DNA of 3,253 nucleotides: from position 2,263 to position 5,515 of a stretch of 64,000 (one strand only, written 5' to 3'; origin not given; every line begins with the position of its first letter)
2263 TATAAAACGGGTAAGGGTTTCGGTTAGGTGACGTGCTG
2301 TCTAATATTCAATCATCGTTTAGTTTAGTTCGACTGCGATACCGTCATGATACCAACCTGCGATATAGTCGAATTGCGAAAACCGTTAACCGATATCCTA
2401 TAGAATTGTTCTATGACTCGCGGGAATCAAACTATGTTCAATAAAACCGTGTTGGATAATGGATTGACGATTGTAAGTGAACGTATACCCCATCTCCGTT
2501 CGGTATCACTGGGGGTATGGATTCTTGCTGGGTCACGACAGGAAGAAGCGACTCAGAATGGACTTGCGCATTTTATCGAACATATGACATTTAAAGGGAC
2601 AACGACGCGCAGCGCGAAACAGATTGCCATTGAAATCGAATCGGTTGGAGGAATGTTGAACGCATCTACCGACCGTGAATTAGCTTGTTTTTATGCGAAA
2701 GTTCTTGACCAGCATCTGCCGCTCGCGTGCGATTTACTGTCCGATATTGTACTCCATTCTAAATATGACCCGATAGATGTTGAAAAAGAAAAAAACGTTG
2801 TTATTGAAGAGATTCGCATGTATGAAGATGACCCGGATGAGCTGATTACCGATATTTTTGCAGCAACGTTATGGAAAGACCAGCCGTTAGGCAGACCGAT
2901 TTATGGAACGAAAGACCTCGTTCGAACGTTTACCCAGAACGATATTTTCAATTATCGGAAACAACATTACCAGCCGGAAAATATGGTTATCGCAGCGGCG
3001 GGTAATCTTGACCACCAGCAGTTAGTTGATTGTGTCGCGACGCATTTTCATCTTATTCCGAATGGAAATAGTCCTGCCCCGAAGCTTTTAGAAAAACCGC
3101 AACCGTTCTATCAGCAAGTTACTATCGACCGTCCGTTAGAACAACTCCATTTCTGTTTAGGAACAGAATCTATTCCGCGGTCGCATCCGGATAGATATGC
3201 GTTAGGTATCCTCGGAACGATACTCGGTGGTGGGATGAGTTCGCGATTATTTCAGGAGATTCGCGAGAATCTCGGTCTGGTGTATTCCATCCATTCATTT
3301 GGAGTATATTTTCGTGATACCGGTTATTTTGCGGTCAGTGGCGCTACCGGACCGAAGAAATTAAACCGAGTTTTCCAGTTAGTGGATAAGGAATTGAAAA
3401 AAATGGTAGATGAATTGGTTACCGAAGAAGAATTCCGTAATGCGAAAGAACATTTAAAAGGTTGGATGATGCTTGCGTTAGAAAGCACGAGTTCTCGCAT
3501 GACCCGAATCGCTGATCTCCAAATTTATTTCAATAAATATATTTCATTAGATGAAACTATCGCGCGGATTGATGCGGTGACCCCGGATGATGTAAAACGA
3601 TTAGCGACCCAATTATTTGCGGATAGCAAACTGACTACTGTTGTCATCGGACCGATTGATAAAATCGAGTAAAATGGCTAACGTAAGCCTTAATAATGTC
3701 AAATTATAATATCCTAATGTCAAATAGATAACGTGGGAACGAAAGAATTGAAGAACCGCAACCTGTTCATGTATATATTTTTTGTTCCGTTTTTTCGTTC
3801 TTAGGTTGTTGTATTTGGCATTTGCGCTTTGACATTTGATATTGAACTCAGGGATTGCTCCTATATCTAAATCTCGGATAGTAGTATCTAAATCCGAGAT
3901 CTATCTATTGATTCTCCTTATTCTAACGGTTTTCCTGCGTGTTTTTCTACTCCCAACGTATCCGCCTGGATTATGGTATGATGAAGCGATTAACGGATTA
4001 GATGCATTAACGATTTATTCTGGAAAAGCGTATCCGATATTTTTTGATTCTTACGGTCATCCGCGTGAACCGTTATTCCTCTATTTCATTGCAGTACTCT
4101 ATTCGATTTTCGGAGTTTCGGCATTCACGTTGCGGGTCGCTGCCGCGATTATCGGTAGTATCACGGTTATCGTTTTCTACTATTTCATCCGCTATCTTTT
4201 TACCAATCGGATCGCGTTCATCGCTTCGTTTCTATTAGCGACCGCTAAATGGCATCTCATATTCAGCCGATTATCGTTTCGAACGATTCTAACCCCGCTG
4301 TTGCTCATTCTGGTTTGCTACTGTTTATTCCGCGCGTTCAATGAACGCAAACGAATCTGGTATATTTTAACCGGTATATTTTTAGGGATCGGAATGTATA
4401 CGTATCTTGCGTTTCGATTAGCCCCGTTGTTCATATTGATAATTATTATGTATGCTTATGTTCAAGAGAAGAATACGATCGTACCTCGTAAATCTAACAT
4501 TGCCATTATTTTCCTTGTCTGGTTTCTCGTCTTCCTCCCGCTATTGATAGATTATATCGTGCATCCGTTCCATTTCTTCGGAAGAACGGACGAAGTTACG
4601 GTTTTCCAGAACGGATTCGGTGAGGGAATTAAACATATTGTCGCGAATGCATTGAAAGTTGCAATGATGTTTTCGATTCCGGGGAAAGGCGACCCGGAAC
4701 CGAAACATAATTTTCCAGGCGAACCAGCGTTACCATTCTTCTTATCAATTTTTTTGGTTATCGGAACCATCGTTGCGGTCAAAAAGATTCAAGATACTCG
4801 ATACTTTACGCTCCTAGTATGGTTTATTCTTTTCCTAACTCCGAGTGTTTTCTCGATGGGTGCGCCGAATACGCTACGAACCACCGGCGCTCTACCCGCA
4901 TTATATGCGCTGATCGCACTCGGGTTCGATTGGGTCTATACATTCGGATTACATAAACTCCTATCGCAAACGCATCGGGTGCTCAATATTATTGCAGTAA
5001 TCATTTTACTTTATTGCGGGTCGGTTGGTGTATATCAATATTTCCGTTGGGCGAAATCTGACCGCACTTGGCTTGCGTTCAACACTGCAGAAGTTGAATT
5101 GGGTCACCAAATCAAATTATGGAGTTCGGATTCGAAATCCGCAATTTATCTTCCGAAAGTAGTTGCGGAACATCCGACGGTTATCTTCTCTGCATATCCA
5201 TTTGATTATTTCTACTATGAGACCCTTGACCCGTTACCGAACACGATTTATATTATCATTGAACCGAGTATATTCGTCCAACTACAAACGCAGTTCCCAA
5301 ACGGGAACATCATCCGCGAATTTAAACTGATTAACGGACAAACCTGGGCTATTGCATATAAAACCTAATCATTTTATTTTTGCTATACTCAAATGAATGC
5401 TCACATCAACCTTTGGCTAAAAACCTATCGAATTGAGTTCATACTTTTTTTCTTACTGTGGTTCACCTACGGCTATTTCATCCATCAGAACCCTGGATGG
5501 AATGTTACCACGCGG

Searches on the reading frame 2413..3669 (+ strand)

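Call 20: search_protein_families(library=pfam, proteins=[window:2413-3669:+], max_evalue=0.001)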
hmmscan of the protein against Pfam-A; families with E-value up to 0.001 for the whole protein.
window:2413-3669:+ (419 aa): 2 families
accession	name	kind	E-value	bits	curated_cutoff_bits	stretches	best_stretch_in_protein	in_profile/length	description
PF05193.26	Peptidase_M16_C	-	3.7e-44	151.2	23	1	173-347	2-180/181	Peptidase M16 inactive domain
PF00675.25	Peptidase_M16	-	2.3e-40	138.4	22.3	1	20-167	2-149/149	Insulinase (Peptidase family M16)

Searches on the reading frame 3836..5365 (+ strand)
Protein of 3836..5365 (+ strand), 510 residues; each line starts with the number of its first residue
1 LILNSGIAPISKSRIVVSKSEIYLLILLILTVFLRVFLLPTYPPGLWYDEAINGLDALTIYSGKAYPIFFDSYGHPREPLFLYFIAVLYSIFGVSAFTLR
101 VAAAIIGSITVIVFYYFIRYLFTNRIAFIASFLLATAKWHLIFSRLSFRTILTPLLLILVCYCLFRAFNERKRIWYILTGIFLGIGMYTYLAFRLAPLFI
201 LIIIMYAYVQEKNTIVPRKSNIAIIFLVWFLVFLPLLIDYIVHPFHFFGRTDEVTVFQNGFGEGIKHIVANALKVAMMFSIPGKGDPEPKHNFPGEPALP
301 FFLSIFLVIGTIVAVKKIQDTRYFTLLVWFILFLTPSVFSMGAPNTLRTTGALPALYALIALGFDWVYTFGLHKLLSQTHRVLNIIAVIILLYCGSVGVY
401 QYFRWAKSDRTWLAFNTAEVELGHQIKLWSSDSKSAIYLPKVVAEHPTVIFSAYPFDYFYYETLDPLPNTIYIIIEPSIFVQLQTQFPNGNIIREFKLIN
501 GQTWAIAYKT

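Call 20: search_protein_families(library=pfam, proteins=[window:3836-5365:+], max_evalue=0.001)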
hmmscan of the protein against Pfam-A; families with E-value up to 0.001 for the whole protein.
window:3836-5365:+ (510 aa): 2 families
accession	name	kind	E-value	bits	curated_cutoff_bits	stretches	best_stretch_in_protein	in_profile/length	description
PF13231.12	PMT_2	-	2.4e-15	57.6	26.1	1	75-238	2-159/160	Dolichyl-phosphate-mannose-protein mannosyltransferase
PF02366.24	PMT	-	0.00052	20.1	22.7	1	89-240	75-234/245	Dolichyl-phosphate-mannose-protein mannosyltransferase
